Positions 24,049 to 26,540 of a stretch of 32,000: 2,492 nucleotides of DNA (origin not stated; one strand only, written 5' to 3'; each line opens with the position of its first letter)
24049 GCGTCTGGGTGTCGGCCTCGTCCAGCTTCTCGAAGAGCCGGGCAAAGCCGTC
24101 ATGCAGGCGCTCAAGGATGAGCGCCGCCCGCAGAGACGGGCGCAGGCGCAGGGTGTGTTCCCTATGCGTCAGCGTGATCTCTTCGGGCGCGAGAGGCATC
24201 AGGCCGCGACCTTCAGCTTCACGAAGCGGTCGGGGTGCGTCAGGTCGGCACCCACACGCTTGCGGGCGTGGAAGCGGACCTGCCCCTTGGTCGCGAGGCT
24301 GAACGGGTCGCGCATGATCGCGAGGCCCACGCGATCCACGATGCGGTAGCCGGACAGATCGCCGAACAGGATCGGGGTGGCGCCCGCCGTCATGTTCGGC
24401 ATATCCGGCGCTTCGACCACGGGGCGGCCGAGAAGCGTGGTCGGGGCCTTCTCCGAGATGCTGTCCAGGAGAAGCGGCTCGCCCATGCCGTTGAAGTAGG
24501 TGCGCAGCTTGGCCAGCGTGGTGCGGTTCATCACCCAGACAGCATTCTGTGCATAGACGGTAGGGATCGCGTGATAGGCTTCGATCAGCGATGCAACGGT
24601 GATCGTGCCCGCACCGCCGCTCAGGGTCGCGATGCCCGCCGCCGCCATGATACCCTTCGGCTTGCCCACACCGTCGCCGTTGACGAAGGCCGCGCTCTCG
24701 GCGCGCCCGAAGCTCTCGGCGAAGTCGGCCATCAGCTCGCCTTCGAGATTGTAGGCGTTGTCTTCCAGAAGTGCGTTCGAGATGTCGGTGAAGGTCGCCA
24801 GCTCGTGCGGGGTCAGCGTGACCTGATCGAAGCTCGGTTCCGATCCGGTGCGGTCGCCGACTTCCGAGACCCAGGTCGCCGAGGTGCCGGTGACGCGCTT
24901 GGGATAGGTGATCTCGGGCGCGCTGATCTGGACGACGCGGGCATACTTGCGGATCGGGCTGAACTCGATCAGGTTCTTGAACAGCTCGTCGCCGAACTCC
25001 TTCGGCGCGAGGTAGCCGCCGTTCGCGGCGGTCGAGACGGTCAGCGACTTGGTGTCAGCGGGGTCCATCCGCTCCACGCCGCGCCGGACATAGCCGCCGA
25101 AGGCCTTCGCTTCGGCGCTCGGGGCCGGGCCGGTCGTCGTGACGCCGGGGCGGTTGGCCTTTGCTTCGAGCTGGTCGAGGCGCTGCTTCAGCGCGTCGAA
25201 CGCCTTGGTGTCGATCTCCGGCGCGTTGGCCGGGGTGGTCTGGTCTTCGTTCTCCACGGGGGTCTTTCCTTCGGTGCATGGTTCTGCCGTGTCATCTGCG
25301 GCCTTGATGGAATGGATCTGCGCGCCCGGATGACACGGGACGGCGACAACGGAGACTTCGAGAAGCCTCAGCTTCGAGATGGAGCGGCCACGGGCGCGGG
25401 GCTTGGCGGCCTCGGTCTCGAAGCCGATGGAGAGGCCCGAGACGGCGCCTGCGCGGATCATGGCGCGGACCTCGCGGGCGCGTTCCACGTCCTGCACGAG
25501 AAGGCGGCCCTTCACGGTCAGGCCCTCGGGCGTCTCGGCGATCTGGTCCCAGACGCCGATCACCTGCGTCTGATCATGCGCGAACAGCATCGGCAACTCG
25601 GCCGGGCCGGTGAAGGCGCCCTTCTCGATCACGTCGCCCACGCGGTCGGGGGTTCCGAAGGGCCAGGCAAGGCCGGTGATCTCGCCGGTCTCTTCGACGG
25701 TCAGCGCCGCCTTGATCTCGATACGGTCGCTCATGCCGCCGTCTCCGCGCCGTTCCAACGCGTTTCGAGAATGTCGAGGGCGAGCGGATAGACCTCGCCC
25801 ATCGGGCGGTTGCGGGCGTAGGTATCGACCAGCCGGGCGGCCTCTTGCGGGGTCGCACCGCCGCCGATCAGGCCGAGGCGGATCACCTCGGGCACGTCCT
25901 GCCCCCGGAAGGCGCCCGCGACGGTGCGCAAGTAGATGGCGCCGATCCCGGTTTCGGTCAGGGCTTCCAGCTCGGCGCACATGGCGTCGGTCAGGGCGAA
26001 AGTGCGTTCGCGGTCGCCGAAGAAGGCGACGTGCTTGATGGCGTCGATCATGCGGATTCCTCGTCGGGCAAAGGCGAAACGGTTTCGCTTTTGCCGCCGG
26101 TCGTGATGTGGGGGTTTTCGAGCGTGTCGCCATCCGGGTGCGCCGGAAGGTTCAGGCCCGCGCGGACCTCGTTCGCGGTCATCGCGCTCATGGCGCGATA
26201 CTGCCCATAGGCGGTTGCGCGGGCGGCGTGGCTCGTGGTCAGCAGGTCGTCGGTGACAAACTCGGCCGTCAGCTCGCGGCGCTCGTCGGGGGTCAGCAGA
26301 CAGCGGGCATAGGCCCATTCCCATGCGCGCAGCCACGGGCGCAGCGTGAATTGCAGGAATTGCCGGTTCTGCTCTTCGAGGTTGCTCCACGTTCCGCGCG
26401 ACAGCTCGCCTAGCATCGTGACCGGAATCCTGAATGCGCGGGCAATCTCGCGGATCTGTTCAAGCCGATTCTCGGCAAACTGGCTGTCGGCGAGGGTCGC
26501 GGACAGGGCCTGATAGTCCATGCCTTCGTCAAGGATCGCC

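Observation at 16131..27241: Complete capsid-plus-packaging gene set in scrambled order, with no tail tube, baseplate, lysis or replication genes: capsid-forming satellite or rearranged remnant?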

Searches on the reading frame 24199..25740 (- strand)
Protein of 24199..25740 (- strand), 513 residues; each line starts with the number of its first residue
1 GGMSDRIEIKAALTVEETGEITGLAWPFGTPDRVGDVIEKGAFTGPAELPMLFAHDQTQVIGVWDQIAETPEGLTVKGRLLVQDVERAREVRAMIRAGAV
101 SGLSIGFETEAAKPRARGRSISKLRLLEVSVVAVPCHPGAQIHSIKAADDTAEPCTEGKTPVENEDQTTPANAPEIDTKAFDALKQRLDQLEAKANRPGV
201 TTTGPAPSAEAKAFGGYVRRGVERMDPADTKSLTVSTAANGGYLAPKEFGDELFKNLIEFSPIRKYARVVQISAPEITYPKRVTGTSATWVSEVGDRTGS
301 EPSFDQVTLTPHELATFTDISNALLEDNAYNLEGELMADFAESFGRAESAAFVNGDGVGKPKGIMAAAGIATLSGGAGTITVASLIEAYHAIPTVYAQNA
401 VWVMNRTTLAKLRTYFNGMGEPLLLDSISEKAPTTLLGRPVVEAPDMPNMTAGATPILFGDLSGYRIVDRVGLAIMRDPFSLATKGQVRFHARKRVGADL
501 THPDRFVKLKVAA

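Call 10: search_dna_similar(query=window:24199-25740:-, collection=phages, mode=protein, max_rows=25)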
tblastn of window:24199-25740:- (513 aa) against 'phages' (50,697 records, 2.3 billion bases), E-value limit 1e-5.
Records with a match: 934; places in all: 936; records where one place covers at least 80% of the query: 46.
Best place of each record, by identity: <60% 934.
By first word of the organism name: Klebsiella 115; Streptococcus 115; Vibrio 102; Ralstonia 64; Escherichia 60; Gordonia 47; Stx1a-converting 32; Burkholderia 28; Pseudomonas 25; Moraxella 25; and 83 more.
By host as written in the record: - 190; Ralstonia solanacearum 51; Klebsiella pneumoniae 46; Gordonia terrae 3612 45; Escherichia coli 44; Moraxella catarrhalis 25; Burkholderia sp. 16; Pseudomonas aeruginosa 13; and 331 more.
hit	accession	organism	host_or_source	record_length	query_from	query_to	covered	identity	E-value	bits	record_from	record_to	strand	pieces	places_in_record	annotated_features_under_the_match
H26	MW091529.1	Bacteriophage sp. 103231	sewage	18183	6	513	93%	36.8%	3e-38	256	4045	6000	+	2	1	major capsid protein | prohead protease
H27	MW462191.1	Bacteriophage sp.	freshwater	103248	4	513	94%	36.2%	4e-42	258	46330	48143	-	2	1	major capsid protein | prohead protease | hypothetical protein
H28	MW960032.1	Rhizobium phage RHph_X2_25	Sinorhizobium americanum X2_25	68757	6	513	93%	35.9%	2e-54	273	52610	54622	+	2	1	major capsid protein | prohead protease protein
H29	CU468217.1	Azospirillum phage Cd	Azospirillum brasilense Cd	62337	13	511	93%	34.0%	7e-45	259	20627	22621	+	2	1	33: Phage major capsid protein | 32: phage head maturation protease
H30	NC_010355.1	Azospirillum phage Cd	Azospirillum brasilense Cd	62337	13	511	93%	34.0%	7e-45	259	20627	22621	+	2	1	33: major head protein | 32: head maturation protease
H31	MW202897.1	Caudoviricetes sp.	Manatee Spring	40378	7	513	99%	32.0%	4e-28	213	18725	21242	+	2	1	phage prohead protease | phage major capsid protein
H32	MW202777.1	Caudoviricetes sp.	Manatee Spring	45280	15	502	92%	34.0%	7e-40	251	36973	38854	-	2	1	major capsid protein | phage prohead protease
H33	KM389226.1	Pseudomonas phage F_MX1987sp/MX560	-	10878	6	500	90%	32.8%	3e-38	236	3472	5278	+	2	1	record has no annotation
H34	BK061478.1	Pseudomonas phage vB_PaeS-D14E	Pseudomonas aeruginosa strain 3-38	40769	6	500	90%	32.8%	4e-38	236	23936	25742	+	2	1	Phage major capsid protein | Phage head maturation protease | Phage head, portal protein B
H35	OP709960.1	Pseudomonas phage zjk6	Pseudomonas aeruginosa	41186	6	500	90%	32.8%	4e-38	236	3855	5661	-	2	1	hypothetical protein (x3)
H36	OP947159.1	Desulfofustis phage LS06-2018-MD02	-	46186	15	512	91%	32.3%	6e-37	240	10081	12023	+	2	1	major head protein | head maturation protease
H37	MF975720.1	Pseudomonas phage VW-6S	Pseudomonas sivasensis W-6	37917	14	500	88%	33.2%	4e-40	223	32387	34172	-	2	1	major capsid protein | prohead protease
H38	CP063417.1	Parageobacillus phage JGon-2020a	Parageobacillus thermoglucosidasius 23.6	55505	16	513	97%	29.8%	1e-28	192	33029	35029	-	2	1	record has no annotation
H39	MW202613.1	Caudoviricetes sp.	Manatee Spring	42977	8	513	92%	31.4%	1e-31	225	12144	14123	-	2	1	hypothetical protein (x3)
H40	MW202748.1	Caudoviricetes sp.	Manatee Spring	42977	8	513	92%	31.4%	1e-31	225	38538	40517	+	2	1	hypothetical protein (x3)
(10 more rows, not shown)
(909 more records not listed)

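Call 19: search_protein_families(library=ncbifam, proteins=[window:24199-25734:-], max_evalue=0.01)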
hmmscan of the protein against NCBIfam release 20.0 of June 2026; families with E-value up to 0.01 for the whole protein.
window:24199-25734:- (511 aa): 4 families
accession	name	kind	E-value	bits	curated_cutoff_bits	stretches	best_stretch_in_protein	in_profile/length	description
TIGR01554.3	major_cap_HK97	equivalog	7.8e-104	347.8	27.5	1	176-509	45-385/385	phage major capsid protein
TIGR01543.1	proheadase_HK97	equivalog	1e-19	71.1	59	1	17-146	1-141/142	HK97 family phage prohead protease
NF045541.1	scaf_prot_MCP2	exception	3.3e-12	45.8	525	1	46-185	50-204/634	prohead protease/major capsid protein fusion protein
NF045672.1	MCP_gp7_epsi_15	equivalog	6.2e-05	22.6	75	0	255-364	21-133/309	major capsid protein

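Call 54: search_solved_structures(query=window:24199-25734:-, max_evalue=0.001)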
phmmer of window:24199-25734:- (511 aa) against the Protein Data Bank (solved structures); distinct sequences matched with E-value up to 0.001: 5.
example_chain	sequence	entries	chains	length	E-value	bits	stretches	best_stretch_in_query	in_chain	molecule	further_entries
6tb9_C5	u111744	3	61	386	5.8e-42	147.4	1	170-504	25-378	Major capsid protein Rcc01687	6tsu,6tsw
6tba_C5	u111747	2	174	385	6.4e-42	147.2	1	170-504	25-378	Phage major capsid protein, HK97 family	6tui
9lw6_A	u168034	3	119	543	3.4e-19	72.3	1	234-509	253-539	Phage capsid-like C-terminal domain-containing protein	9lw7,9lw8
9gyi_B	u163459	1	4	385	1.1e-17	67.2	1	157-499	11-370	Major head protein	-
8eci_C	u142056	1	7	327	0.00016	23.9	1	230-373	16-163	Major capsid protein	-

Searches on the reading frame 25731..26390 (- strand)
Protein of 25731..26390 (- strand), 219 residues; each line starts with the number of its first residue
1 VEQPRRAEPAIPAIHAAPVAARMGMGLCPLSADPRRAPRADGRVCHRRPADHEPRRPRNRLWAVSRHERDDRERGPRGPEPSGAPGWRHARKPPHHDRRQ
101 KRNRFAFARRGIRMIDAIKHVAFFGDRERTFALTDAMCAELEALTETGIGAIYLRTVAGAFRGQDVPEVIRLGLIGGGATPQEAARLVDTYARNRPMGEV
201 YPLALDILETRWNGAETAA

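Call 6: search_protein_families(library=pfam, proteins=[window:25731-26390:-], max_evalue=0.01)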
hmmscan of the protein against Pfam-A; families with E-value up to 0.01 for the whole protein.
window:25731-26390:- (219 aa): 1 family
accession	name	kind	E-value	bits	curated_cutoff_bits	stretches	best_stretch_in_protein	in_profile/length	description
PF11836.14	Phage_TAC_11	-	1.7e-27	95.7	27.8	1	119-214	3-96/96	Phage tail tube protein, GTA-gp10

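Call 7: search_protein_families(library=phrogs, proteins=[window:25731-26390:-], max_evalue=0.01)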
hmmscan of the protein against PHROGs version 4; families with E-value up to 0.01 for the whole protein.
window:25731-26390:- (219 aa): 1 family
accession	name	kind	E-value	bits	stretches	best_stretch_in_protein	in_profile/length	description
phrog_8985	-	tail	6.1e-21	75.9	1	120-216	6-102/133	tail tube protein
